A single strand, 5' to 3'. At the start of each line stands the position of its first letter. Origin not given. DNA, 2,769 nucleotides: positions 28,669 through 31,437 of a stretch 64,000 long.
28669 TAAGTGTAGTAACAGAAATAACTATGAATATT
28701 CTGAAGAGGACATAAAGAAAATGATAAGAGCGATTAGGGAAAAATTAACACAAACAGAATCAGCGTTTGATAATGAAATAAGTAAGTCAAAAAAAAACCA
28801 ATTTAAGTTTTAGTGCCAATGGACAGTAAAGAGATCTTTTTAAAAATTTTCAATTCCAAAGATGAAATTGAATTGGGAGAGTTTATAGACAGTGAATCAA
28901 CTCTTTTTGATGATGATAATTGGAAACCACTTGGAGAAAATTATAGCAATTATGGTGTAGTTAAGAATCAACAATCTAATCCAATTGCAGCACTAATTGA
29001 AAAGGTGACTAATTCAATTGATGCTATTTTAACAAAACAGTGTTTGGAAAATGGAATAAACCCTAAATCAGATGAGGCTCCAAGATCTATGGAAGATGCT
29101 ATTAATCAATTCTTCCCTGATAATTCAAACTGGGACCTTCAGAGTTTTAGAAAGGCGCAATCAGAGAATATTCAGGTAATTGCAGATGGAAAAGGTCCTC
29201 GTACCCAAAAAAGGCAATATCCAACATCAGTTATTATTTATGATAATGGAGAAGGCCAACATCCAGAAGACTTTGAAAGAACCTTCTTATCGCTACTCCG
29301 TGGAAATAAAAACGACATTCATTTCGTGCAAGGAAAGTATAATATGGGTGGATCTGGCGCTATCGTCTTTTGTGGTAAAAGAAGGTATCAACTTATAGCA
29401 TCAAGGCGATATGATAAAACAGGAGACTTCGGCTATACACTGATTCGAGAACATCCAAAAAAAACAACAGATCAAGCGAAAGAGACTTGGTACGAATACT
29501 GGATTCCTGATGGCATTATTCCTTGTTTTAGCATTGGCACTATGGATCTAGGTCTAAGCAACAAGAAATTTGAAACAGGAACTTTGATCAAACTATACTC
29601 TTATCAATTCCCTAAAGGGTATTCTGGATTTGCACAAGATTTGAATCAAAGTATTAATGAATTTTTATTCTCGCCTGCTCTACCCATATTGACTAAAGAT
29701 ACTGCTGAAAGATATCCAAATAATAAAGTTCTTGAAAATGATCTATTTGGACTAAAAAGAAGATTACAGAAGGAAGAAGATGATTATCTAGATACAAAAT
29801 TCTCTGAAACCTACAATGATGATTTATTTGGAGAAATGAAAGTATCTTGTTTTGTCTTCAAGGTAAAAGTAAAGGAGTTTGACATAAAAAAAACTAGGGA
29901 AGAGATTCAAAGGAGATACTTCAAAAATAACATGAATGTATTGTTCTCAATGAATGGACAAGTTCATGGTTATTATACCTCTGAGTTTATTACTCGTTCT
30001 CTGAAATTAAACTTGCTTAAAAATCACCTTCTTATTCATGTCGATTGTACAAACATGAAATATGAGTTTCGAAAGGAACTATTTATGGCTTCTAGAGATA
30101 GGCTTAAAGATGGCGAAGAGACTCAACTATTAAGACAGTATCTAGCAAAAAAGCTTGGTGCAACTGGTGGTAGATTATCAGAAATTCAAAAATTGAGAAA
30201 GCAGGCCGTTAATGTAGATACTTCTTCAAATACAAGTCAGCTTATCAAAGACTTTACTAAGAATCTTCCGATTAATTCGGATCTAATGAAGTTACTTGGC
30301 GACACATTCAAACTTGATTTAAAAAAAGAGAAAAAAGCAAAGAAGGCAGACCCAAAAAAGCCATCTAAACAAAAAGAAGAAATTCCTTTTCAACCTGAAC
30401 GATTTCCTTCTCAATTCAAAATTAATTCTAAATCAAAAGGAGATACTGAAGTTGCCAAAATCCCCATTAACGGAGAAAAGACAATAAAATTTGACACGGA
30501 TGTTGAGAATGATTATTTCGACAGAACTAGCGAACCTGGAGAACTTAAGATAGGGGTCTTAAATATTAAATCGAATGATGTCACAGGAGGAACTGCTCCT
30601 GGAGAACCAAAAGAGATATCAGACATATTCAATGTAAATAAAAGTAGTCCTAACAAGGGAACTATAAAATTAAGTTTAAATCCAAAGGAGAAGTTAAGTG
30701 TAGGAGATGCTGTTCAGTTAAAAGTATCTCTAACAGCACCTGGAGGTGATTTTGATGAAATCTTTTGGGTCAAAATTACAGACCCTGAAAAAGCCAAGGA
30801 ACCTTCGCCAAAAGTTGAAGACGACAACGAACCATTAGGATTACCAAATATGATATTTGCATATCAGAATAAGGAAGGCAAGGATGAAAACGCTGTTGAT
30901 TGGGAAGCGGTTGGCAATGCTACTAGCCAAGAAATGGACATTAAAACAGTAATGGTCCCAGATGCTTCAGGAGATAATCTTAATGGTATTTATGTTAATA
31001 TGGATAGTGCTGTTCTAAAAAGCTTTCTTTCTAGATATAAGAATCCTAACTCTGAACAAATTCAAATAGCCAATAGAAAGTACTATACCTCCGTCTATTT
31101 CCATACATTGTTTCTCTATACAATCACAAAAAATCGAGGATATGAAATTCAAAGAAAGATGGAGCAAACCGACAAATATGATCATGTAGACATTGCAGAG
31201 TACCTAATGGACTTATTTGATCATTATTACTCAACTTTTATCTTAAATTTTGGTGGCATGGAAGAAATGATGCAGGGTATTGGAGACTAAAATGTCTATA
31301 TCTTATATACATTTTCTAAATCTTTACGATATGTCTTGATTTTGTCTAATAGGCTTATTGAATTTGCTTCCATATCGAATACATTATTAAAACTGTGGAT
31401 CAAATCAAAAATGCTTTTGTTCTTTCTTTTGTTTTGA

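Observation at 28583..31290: Small basic protein plus 825-aa GHKL (MORC/MutL-like) ATPase converging on the Ssp-like operon with only a 5-nt gap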

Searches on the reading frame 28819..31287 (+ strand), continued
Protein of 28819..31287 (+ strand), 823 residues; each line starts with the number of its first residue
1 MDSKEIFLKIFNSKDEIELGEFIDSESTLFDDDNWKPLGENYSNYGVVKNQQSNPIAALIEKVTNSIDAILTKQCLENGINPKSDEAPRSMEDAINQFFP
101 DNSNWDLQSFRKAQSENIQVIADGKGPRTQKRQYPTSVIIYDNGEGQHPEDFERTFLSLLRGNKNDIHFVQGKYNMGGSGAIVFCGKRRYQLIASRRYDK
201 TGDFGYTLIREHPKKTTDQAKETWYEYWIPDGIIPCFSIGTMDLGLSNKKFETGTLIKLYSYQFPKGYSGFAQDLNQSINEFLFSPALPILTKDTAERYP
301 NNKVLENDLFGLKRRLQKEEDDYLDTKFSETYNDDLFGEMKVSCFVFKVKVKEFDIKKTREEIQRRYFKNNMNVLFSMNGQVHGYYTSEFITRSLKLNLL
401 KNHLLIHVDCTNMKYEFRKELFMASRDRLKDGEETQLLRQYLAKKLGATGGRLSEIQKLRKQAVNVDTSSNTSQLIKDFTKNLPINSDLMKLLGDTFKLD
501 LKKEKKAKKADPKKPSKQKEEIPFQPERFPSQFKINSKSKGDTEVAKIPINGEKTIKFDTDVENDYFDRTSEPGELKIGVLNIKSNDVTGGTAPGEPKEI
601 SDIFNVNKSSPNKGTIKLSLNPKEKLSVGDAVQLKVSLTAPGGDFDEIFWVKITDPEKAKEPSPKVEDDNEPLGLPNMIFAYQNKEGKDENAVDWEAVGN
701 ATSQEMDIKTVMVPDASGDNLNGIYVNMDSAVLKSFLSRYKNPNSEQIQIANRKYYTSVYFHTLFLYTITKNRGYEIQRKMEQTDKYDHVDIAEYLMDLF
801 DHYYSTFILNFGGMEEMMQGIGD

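Call 97: search_protein_families(library=pfam, proteins=[L119:5327-7369:-, L119:7372-9702:-, L119:9998-12415:+, L118:12533-14440:-, L118:14675-17035:-, L118:8909-9877:+, L118:8349-8939:+], max_evalue=0.001)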
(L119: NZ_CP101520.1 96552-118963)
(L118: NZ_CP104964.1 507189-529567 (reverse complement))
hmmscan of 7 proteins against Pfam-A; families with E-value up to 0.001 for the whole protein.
L119:5327-7369:- (680 aa): 0 families

L119:7372-9702:- (776 aa): 2 families
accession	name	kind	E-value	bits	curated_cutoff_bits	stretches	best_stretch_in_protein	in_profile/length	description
PF02518.31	HATPase_c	-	2.5e-22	79.8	26.4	1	667-772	7-106/111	Histidine kinase-, DNA gyrase B-, and HSP90-like ATPase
PF13589.12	HATPase_c_3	-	1e-18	68.1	25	1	118-217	33-124/137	Histidine kinase-, DNA gyrase B-, and HSP90-like ATPase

L119:9998-12415:+ (805 aa): 0 families

L118:12533-14440:- (635 aa): 0 families

L118:14675-17035:- (786 aa): 3 families
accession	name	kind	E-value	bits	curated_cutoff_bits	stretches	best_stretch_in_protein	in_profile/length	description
PF02518.31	HATPase_c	-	1.9e-21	77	26.4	1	678-772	6-98/111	Histidine kinase-, DNA gyrase B-, and HSP90-like ATPase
PF13589.12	HATPase_c_3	-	3e-18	66.6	25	1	106-224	16-124/137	Histidine kinase-, DNA gyrase B-, and HSP90-like ATPase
PF19191.5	HEF_HK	-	7.1e-05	23.6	24.1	1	564-623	2-62/67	HEF_HK domain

L118:8909-9877:+ (322 aa): 0 families

L118:8349-8939:+ (196 aa): 7 families
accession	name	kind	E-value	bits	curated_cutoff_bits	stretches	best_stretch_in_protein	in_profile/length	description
PF08241.18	Methyltransf_11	-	3.3e-20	72.9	21.2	1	44-135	1-94/95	Methyltransferase domain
PF13649.12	Methyltransf_25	-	1.2e-18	68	27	1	43-132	1-97/97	Methyltransferase domain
PF13489.12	Methyltransf_23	-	3.3e-14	53.4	27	1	30-173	13-162/164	Methyltransferase domain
PF13847.12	Methyltransf_31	-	6e-11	42.7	27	1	38-137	2-110/145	Methyltransferase domain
PF08242.18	Methyltransf_12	-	3.2e-10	41.1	30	1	44-134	1-98/98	Methyltransferase domain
PF02353.26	CMAS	-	9.8e-05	22.2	27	1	37-135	60-163/273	Mycolic acid cyclopropane synthetase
PF07021.18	MetW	-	0.00031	20.9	21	1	34-109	8-85/193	Methionine biosynthesis protein MetW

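Call 117: search_protein_families(library=pfam, proteins=[L115:12522-13997:+, L115:13997-16321:+, L116:12467-13027:+], max_evalue=0.001)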
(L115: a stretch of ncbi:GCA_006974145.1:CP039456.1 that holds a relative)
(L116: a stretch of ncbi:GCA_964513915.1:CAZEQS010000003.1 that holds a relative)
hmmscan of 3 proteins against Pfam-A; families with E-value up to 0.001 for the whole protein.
L115:12522-13997:+ (491 aa): 1 family
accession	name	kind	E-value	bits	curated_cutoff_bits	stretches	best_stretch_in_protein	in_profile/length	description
PF00149.33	Metallophos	-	3.4e-11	44.4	21.5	1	7-287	2-190/191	Calcineurin-like phosphoesterase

L115:13997-16321:+ (774 aa): 2 families
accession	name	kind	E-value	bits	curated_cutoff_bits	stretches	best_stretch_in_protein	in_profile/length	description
PF13589.12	HATPase_c_3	-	5.6e-11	43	25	1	33-138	7-102/137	Histidine kinase-, DNA gyrase B-, and HSP90-like ATPase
PF02518.31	HATPase_c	-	0.00044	21.1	26.4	0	32-104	9-74/111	Histidine kinase-, DNA gyrase B-, and HSP90-like ATPase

L116:12467-13027:+ (186 aa): 2 families
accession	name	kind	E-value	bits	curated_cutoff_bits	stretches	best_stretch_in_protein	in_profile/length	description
PF01541.30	GIY-YIG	-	1.9e-06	28.5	22.6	1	105-175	9-71/78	GIY-YIG catalytic domain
PF20815.3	GIY_YIG_2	-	0.0005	20.5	22.4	1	94-130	17-55/153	GIY-YIG catalytic domain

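Call 119: search_protein_families(library=padloc, proteins=[L027:10001-12355:+, L023:10001-12319:+, L098:747-3302:+, L115:10001-12400:+, L066:5634-8153:+, L112:4174-5385:-, L035:541-1620:+, L113:1430-2101:+, L075:297-749:+, L027:9773-9994:+], max_evalue=0.01)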
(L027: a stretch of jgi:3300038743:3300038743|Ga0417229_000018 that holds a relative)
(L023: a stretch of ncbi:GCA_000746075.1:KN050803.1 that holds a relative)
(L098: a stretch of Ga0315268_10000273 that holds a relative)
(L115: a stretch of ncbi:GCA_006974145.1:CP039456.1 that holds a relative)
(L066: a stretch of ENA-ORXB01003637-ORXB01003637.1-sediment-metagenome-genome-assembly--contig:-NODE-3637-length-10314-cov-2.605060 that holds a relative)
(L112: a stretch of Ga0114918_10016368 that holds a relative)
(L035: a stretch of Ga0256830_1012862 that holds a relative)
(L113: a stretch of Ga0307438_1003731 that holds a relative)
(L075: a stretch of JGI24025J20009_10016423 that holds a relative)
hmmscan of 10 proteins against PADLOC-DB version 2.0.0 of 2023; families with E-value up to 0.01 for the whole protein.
L027:10001-12355:+ (785 aa): 0 families

L023:10001-12319:+ (773 aa): 0 families

L098:747-3302:+ (852 aa): 0 families

L115:10001-12400:+ (800 aa): 0 families

L066:5634-8153:+ (840 aa): 0 families

L112:4174-5385:- (403 aa): 56 families (the best 25 are shown)
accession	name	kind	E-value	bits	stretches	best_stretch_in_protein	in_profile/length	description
PDLC03353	MTase_II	-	1.6e-21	75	2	22-98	178-255/260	Type II methyltransferase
PDLC03322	MTase_II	-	1.8e-20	71.2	1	23-259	33-271/446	Type II methyltransferase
PDLC03380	MTase_II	-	2.8e-19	67.6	1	24-114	29-119/393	Type II methyltransferase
PDLC03364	MTase_II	-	5.6e-16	56.5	1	25-271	31-263/380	Type II methyltransferase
PDLC03239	MTase_II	-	1.5e-15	54.9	1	15-173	54-207/442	Type II methyltransferase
PDLC03362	MTase_II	-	3.5e-15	53.8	1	19-114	35-132/438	Type II methyltransferase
PDLC03224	MTase_II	-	1.7e-13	48.3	1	26-164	67-222/481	Type II methyltransferase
PDLC03371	MTase_II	-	9.8e-13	46.2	1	22-84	181-243/260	Type II methyltransferase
PDLC03249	MTase_II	-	1e-12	45.7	1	46-106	133-193/541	Type II methyltransferase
PDLC03339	MTase_II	-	4.5e-12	43.4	1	32-91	210-269/399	Type II methyltransferase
PDLC03387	MTase_II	-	1.2e-11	42.4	1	32-82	214-264/289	Type II methyltransferase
PDLC03350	MTase_II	-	2.1e-11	41.8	1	30-89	232-291/312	Type II methyltransferase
PDLC03369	MTase_II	-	8.9e-11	39.2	1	26-108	114-199/532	Type II methyltransferase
PDLC03283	MTase_II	-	1.5e-10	38.9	1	41-87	219-267/352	Type II methyltransferase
PDLC03259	MTase_II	-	5.2e-10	36.7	1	29-83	191-245/423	Type II methyltransferase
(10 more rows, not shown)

L035:541-1620:+ (359 aa): 2 families
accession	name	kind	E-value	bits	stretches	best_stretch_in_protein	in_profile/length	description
PDLC01861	CARF3--CARF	-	0.0018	15.7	0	319-353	217-251/260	-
PDLC01847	CARF3--CARF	-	0.0052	14.4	0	319-355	196-232/239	-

L113:1430-2101:+ (223 aa): 0 families

L075:297-749:+ (150 aa): 0 families

L027:9773-9994:+ (74 aa): 0 families

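Call 122: find_related_loci(query=A3, collection=viral_contigs, flank=6000)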
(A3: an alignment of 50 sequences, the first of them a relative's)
Query A3 (775 aa) in viral_contigs; peptide patterns used: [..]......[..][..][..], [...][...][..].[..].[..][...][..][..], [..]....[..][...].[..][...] (x = any residue, [..] = any of these).
224 stretches matched a pattern; 13 encode a relative of the query (tblastn E <= 1e-3); 13 distinct loci.
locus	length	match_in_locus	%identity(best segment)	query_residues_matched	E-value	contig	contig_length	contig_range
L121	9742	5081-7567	37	1-775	3e-176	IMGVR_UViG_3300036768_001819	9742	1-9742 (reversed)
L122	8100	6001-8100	39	1-675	2e-158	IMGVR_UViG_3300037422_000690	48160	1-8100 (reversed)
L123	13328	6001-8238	35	6-774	4e-157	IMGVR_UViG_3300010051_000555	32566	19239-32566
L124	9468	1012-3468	33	1-772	4e-128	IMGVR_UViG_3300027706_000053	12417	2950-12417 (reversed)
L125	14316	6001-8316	33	3-737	1e-126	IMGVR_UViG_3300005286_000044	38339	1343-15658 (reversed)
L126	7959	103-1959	35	162-774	4e-109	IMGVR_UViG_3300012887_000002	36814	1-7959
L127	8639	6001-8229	28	1-764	6e-71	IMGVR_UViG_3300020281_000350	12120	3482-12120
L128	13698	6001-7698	32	7-570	6e-71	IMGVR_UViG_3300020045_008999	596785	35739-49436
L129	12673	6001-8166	29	13-723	1e-70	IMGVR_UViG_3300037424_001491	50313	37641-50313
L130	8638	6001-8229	28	1-764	3e-67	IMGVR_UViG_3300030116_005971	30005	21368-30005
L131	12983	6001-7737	27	7-569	2e-46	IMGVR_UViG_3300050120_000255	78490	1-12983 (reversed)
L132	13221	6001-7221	30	13-416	2e-33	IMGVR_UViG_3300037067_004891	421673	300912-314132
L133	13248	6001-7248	28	1-416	2e-30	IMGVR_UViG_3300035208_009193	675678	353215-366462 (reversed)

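Call 127: search_dna_similar(query=window:28819-31287:+, collection=phages, mode=protein, max_evalue=0.000001, max_rows=10)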
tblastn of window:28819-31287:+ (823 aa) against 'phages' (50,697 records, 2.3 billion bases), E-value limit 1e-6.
No match.

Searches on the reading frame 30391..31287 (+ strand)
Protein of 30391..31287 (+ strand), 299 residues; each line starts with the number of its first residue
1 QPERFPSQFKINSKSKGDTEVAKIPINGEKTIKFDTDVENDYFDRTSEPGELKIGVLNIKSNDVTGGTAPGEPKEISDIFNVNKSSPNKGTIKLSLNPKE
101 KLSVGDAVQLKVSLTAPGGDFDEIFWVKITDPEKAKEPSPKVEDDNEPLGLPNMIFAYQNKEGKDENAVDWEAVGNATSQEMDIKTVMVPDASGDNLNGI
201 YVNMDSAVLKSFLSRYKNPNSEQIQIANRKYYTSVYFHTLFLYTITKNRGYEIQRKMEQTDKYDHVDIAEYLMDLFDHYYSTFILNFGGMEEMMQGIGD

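Call 104: search_solved_structures(query=A6, max_evalue=10, show_alignments=0)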
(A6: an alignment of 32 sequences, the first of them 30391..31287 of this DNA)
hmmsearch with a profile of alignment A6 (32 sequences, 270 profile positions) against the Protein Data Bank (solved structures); distinct sequences matched with E-value up to 10: 2.
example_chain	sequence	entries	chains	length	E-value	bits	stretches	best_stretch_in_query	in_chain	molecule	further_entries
2k4k_A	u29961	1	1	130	0.13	14.7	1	78-145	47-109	General stress protein 13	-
7z36_A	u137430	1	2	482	0.94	11.9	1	34-141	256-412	Endolysin,Transcription intermediary factor 1-beta,Isoform 2 of Transcription intermediary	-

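Call 105: search_protein_families(library=pfam, alignment_id=A6, max_evalue=1)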
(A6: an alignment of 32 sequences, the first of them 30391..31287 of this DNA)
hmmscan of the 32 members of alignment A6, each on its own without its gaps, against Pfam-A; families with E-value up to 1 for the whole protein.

A. member 1, window:30391-31287:+ (299 aa): 0 families

B. families by the number of members that match (of 32 scanned): 13 families
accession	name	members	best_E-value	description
PF13567.11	DUF4131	2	0.0023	Domain of unknown function (DUF4131)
PF18914.6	DUF5666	2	0.13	Domain of unknown function (DUF5666)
PF24558.1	DUF7604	1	0.028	Domain of unknown function (DUF7604)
PF09022.15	Staphostatin_A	1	0.031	Staphostatin A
PF22054.2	BVU_2266-like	1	0.038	BVU_2266-like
PF07151.18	DUF1391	1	0.13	Protein of unknown function (DUF1391)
PF23269.1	DUF7074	1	0.15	Domain of unknown function (DUF7074)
PF10413.14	Rhodopsin_N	1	0.18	Amino terminal of the G-protein receptor rhodopsin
PF23048.1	SH3-A_UBE2O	1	0.18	UBE2O, N-terminal SH3-A domain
PF15716.10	DUF4672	1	0.2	Domain of unknown function (DUF4672)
PF08134.16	cIII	1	0.2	cIII protein family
PF23109.1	ARCH_RTEL1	1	0.23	RTEL1 helicase, ARCH domain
PF23736.1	Ig_ZP2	1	0.32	Zona pellucida sperm-binding protein 2, Ig-like domain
